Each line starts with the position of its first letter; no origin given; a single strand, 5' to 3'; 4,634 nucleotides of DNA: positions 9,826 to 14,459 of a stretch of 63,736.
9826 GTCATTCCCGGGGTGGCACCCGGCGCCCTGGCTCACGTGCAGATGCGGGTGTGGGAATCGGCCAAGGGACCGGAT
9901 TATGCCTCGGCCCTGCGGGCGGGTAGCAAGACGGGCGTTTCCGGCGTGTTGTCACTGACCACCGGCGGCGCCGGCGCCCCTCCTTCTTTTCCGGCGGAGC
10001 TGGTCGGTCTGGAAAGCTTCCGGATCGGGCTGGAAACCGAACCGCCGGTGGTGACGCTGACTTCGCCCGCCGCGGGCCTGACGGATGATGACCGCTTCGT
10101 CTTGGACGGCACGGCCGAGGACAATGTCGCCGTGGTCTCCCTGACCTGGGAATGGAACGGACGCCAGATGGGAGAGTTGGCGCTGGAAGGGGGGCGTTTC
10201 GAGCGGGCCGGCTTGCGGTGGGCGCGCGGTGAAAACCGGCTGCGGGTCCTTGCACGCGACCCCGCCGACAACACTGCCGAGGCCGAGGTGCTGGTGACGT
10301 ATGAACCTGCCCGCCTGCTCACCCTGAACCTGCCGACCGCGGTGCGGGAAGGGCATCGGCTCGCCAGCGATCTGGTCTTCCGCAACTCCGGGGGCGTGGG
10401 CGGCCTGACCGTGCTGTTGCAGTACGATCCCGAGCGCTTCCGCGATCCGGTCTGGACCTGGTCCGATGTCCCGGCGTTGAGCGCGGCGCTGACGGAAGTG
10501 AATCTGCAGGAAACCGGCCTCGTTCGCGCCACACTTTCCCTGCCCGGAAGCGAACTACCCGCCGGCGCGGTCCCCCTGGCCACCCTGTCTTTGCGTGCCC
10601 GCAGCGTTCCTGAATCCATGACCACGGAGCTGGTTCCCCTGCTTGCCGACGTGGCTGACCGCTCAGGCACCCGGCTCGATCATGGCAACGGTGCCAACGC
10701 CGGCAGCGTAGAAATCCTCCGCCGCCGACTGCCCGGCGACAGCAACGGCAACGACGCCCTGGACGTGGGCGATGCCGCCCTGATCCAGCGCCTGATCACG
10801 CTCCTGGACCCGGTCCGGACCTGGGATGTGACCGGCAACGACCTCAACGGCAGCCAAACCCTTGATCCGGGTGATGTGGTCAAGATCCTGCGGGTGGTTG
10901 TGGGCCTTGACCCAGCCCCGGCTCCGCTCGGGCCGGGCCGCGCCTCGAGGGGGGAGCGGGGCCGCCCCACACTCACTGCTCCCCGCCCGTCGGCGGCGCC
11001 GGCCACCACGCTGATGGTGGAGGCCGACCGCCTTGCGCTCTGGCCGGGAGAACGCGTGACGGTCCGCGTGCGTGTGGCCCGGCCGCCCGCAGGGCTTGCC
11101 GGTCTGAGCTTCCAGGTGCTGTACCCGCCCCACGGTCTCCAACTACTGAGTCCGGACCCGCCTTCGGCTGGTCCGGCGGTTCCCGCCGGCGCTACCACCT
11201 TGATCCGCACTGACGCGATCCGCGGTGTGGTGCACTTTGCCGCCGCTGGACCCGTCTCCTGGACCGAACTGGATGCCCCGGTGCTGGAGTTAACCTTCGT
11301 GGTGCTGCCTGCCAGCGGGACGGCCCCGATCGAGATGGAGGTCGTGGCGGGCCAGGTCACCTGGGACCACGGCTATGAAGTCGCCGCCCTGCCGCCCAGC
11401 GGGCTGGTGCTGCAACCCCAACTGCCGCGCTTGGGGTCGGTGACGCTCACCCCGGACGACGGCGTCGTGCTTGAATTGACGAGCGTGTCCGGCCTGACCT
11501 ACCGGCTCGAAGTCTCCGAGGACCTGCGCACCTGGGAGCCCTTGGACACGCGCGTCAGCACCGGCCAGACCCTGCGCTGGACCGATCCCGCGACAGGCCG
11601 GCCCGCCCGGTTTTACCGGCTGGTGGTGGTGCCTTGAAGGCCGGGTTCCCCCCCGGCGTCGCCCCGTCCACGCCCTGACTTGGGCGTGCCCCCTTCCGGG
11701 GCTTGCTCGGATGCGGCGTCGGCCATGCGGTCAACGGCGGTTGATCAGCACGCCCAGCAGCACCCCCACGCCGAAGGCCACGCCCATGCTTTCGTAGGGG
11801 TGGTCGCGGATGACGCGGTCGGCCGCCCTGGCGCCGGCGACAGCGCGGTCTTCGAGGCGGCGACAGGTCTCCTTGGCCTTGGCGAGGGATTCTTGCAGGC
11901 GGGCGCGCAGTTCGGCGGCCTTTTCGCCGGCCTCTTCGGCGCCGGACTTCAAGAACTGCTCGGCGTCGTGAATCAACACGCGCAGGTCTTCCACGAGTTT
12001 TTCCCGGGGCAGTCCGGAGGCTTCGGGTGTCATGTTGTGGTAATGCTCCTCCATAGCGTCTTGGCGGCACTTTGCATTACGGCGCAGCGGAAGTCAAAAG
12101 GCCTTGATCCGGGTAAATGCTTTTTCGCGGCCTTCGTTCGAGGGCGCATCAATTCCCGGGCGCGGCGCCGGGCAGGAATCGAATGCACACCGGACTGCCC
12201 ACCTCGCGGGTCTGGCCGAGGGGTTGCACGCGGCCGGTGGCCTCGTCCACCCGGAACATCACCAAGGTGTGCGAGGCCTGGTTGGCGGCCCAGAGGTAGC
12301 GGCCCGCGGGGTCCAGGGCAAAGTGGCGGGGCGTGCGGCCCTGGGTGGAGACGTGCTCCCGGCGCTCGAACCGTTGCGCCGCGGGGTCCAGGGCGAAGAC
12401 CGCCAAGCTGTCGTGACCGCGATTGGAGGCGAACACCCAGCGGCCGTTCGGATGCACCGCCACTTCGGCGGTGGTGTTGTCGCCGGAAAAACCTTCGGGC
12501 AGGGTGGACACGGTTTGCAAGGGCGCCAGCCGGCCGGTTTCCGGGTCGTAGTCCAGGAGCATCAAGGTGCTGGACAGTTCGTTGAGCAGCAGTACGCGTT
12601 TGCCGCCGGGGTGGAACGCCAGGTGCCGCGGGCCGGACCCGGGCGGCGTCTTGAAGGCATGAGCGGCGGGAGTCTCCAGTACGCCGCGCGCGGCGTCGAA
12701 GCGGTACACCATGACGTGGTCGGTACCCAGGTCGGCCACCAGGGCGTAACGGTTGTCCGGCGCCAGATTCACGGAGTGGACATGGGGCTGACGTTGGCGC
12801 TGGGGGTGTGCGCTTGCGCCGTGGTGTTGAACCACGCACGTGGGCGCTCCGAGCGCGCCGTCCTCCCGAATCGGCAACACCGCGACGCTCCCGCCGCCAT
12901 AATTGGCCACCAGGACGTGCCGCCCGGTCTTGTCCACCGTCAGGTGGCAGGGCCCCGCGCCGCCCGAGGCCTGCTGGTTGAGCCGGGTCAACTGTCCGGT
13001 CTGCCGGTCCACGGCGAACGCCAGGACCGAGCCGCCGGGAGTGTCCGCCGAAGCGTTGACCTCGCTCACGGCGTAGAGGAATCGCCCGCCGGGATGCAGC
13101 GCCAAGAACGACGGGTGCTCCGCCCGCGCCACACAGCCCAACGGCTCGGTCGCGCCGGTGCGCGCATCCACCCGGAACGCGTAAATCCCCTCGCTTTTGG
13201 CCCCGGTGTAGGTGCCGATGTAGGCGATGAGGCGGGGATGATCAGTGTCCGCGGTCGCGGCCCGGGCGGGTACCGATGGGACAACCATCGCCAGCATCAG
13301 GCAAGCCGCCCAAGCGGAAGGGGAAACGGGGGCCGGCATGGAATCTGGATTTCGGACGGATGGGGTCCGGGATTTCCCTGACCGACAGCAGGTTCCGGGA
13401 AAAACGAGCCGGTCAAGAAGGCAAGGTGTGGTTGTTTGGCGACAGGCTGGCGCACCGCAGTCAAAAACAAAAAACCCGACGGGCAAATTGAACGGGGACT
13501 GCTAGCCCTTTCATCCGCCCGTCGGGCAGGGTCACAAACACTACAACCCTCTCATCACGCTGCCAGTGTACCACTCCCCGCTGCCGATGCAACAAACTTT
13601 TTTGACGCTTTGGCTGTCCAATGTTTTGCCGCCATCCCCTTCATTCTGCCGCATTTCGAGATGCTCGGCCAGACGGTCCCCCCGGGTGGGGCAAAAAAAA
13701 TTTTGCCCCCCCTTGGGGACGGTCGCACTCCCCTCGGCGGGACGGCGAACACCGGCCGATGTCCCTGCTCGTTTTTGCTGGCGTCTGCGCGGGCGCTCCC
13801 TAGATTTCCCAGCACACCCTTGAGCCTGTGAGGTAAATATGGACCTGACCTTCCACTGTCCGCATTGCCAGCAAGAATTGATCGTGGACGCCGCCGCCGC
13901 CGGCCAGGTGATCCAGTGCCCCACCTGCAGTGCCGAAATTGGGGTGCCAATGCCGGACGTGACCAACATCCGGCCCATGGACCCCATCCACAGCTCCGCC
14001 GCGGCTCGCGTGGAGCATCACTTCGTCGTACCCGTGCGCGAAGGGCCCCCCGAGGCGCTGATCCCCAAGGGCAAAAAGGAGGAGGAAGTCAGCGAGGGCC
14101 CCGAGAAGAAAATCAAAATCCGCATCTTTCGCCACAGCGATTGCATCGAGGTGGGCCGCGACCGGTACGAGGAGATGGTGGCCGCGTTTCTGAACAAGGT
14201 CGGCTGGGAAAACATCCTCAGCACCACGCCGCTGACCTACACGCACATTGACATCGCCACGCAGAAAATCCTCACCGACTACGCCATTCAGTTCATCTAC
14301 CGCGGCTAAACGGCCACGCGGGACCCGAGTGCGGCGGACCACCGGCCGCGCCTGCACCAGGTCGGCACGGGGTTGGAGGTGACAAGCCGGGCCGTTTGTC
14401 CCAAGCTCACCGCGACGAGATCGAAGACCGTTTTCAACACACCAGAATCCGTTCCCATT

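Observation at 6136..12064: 357-bp near-perfect direct repeat (an entire elaB/yqjD-like gene) brackets the 5-kb giant adhesin gene, forming an excisable 5.57-kb unit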

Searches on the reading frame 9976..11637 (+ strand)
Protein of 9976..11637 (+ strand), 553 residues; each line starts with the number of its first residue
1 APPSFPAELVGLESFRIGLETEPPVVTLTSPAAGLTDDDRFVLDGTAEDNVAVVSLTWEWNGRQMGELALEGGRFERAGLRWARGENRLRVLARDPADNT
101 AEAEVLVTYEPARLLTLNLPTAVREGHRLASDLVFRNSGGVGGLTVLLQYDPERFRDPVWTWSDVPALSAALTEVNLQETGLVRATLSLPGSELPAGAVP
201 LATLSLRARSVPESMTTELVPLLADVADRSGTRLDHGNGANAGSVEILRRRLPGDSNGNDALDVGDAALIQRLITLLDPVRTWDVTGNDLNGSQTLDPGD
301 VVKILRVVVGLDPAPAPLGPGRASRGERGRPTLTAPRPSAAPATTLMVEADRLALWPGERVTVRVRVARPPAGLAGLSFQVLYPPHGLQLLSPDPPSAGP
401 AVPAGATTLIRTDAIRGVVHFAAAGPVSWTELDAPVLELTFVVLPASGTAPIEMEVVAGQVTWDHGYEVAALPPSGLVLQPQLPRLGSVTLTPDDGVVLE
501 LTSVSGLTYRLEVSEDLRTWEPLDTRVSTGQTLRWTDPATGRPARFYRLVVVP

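Call 64: search_protein_families(library=pfam, proteins=[window:9976-11637:+], max_evalue=1)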
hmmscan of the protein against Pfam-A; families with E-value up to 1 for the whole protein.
window:9976-11637:+ (553 aa): 1 family
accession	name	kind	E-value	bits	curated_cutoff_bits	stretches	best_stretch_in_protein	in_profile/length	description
PF17957.7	Big_7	-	0.0018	19.3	24.1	1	24-67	1-46/70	Bacterial Ig domain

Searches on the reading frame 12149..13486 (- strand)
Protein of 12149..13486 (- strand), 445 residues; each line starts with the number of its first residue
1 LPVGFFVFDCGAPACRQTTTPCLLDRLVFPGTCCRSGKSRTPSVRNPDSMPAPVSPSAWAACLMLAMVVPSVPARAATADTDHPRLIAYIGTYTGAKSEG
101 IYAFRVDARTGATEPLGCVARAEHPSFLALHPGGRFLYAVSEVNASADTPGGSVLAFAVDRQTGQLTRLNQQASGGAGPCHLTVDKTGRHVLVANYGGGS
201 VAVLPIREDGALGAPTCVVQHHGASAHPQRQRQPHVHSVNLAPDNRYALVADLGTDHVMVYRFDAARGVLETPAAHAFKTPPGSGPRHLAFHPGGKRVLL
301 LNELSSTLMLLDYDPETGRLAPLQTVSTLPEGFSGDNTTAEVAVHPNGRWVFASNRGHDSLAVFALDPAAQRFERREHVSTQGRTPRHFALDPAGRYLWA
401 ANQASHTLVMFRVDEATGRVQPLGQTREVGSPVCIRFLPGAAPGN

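Call 8: search_protein_families(library=pfam, proteins=[window:12149-13486:-], max_evalue=0.01)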
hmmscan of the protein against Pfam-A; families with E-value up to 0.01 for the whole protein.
window:12149-13486:- (445 aa): 5 families
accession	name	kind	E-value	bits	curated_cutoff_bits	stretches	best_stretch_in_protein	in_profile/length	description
PF10282.15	Lactonase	-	1.7e-121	406.1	21.7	1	88-437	2-344/344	Lactonase, 7-bladed beta-propeller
PF08450.18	SGL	-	3.4e-06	27.3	26.3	0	128-203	139-209/246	SMP-30/Gluconolactonase/LRE-like region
PF07433.17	DUF1513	-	3.7e-05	23.4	27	0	130-197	58-119/304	Protein of unknown function (DUF1513)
PF21783.3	YNCE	-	0.00021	21.2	27.1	0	338-439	29-121/339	YNCE-like beta-propeller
PF02239.22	Cytochrom_D1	-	0.0052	15.8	25.5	0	320-417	109-204/368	Cytochrome D1 heme domain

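Call 64: search_protein_families(library=pfam, proteins=[L036:3804-4751:+], max_evalue=1)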
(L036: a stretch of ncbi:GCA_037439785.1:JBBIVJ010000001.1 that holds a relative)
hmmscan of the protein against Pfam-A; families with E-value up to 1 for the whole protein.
L036:3804-4751:+ (315 aa): 1 family
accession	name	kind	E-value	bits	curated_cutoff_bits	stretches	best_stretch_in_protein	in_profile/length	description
PF10518.14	TAT_signal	-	0.0002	21.6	22.7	1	5-20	2-17/21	TAT (twin-arginine translocation) pathway signal sequence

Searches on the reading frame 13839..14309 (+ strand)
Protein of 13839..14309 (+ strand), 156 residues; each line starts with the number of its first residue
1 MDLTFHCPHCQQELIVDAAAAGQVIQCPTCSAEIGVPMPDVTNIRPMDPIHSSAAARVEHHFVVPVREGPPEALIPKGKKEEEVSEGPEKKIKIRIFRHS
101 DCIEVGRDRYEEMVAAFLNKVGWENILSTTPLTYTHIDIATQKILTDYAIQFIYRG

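Call 64: search_protein_families(library=pfam, proteins=[L036:3804-4751:+], max_evalue=1)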
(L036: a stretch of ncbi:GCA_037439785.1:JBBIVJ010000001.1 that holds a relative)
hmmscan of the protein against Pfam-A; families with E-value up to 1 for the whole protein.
L036:3804-4751:+ (315 aa): 1 family
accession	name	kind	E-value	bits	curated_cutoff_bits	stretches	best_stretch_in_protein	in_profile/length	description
PF10518.14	TAT_signal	-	0.0002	21.6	22.7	1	5-20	2-17/21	TAT (twin-arginine translocation) pathway signal sequence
